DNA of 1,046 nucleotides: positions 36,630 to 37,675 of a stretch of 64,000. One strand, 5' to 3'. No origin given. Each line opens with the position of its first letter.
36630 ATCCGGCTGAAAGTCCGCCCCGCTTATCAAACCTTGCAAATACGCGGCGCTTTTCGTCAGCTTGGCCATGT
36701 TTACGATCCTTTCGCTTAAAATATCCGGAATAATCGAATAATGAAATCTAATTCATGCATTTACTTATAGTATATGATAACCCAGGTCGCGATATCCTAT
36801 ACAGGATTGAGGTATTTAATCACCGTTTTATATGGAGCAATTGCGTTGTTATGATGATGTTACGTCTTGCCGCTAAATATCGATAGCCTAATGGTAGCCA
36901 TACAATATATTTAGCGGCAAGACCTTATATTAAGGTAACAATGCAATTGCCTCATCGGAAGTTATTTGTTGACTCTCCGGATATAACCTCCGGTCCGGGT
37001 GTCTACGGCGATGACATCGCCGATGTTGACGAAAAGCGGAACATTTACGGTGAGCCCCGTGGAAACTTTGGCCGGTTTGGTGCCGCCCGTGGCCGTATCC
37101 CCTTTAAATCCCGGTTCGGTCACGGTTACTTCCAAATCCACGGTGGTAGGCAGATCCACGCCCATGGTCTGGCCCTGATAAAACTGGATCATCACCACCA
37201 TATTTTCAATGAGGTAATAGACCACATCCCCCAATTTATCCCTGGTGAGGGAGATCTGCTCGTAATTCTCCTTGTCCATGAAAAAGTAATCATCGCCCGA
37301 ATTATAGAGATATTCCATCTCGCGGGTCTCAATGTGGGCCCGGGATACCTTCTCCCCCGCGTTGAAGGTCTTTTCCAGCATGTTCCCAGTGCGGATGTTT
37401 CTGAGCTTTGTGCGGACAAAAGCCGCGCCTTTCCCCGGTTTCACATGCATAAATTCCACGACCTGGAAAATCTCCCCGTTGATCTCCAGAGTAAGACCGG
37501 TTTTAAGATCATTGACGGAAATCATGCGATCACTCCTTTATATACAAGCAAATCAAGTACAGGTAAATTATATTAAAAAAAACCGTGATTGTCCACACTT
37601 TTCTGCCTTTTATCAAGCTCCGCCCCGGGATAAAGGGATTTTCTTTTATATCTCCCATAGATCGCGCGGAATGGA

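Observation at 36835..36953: Family A: abundant ~115-bp nested-palindrome intergenic repeat with compensatory stem changes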

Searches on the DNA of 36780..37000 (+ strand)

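Call 47: search_rna_families(source=window, start=36780, end=37000, threshold=evalue, max_evalue=10)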
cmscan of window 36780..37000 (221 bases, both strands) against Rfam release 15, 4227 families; matches with E-value up to 10: 15.
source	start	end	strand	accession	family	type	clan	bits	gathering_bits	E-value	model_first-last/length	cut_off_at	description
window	36834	36953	+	RF04228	MIR6140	Gene; miRNA;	-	33.3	140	8.1e-05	1-165/165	no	MIR6140 microRNA precursor family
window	36832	36955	+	RF00886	MIR807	Gene; miRNA;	-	28.4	113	0.00052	30-147/176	no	MIR807 microRNA precursor family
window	36834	36953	-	RF04228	MIR6140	Gene; miRNA;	-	26.4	140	0.0042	1-165/165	no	MIR6140 microRNA precursor family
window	36832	36955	+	RF03793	MIR810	Gene; miRNA;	-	23.5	170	0.011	37-187/223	no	MIR810 microRNA precursor family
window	36831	36955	-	RF00886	MIR807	Gene; miRNA;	-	21.3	113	0.03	30-148/176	no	MIR807 microRNA precursor family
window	36862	36926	-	RF04109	mir-1305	Gene; miRNA;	-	17.4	63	0.73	1-83/83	no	mir-1305 microRNA precursor family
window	36864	36923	-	RF01943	mir-999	Gene; miRNA;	-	15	58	1.2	19-66/84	no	mir-999 microRNA precursor family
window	36864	36923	-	RF02607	AbsR25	Gene; sRNA;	-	13.9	47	3.9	29-88/164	no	Acinetobacter sRNA 25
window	36866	36921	+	RF00645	MIR169_2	Gene; miRNA;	CL00098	13.6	50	0.93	25-92/118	no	MIR169_2 microRNA precursor family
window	36864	36923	+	RF03728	MIR1511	Gene; miRNA;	-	13.3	100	8.5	1-85/85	no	MIR1511 microRNA precursor family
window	36866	36921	-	RF03403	mir-5366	Gene; miRNA;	-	13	73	5.2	17-55/71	no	mir-5366 microRNA precursor family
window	36844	36867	+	RF00342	snoZ40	Gene; snRNA; snoRNA; CD-box;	-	12.7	50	9.6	1-73/73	no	Small nucleolar RNA Z40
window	36915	36954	+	RF01099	PK-IAV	Cis-reg;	-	12.6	47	4.8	1-48/48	no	Pseudoknot of influenza A virus gene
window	36864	36936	-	RF01822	RsaJ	Gene; sRNA;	-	8.7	100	7.9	241-287/287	no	RNA Staph. aureus A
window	36867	36920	-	RF01807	GIR1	Gene; ribozyme;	-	8.4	100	9.3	1-201/201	no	GIR1 branching ribozyme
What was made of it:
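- On Described RNA families (Rfam 15): In E-value mode, the only hits are generic long-hairpin matches to plant microRNA precursors, at 33 bits against a 140-bit threshold (call 47).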

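Call 49: search_dna_similar(query=window:36835-36953:+, collection=plasmids, mode=distant, max_evalue=1, max_rows=10)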
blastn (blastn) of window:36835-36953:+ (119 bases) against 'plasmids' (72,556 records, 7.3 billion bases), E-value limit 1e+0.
No match.

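Call 50: search_dna_similar(query=window:36835-36953:+, collection=phages, mode=distant, max_evalue=1, max_rows=10)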
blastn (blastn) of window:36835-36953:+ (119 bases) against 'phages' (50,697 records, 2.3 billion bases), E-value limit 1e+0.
No match.

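Call 74: search_dna_similar(query=window:36835-36953:+, collection=ecoli_genomes, mode=distant, max_evalue=1, max_rows=5)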
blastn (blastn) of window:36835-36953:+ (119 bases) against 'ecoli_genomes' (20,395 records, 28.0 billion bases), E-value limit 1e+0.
No match.
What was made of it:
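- On ERIC / REP / BIME of enterobacteria: blastn with word size 11 against 5,426 complete E. coli genomes gave no match at E up to 1 (call 74).
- Closest known: Bacterial MITEs of the long-hairpin type. Different: No sequence similarity to anything in E. coli genomes (which carry ERIC and REP), plasmids or phages (calls 49, 50, 74).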

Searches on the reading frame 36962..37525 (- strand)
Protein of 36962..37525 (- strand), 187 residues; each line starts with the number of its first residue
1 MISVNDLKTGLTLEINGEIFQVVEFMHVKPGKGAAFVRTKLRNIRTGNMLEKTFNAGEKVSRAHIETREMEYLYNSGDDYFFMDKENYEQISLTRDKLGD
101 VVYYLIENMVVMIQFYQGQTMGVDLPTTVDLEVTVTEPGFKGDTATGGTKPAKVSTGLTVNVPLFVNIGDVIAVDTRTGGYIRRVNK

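Call 12: search_protein_families(library=pfam, proteins=[window:36962-37525:-], max_evalue=0.01)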
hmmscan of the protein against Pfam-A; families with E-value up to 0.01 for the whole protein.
window:36962-37525:- (187 aa): 3 families
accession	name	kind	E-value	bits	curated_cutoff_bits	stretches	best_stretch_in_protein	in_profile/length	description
PF08207.18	EFP_N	-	4.7e-28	97.4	23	1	3-60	1-58/58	Elongation factor P (EF-P) KOW-like domain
PF09285.17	Elong-fact-P_C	-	6.4e-26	90.3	25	1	129-184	1-56/56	Elongation factor P, C-terminal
PF01132.26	EFP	-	4.8e-20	71.7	27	1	68-119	1-52/54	Elongation factor P (EF-P) OB domain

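Call 15: find_encoding_contigs(protein=window:36962-37525:-, flank=10000, max_places=10)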
Protein window:36962-37525:- (187 aa): 1 contig read that carries it; 1 place shown.
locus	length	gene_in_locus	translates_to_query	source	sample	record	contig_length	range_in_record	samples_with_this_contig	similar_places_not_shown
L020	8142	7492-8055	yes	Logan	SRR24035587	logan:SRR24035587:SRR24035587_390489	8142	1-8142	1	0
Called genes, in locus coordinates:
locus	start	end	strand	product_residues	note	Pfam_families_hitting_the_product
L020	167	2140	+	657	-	-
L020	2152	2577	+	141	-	PF07963:N_methyl (weak)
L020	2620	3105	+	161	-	PF07963:N_methyl (weak)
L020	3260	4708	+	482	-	PF04932:Wzy_C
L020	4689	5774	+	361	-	PF00465:Fe-ADH (weak), PF13685:Fe-ADH_2, PF01761:DHQ_synthase, PF24621:DHQS_C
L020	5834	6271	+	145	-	PF01220:DHquinase_II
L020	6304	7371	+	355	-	PF01321:Creatinase_N, PF00557:Peptidase_M24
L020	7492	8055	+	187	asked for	PF08207:EFP_N, PF01132:EFP, PF09285:Elong-fact-P_C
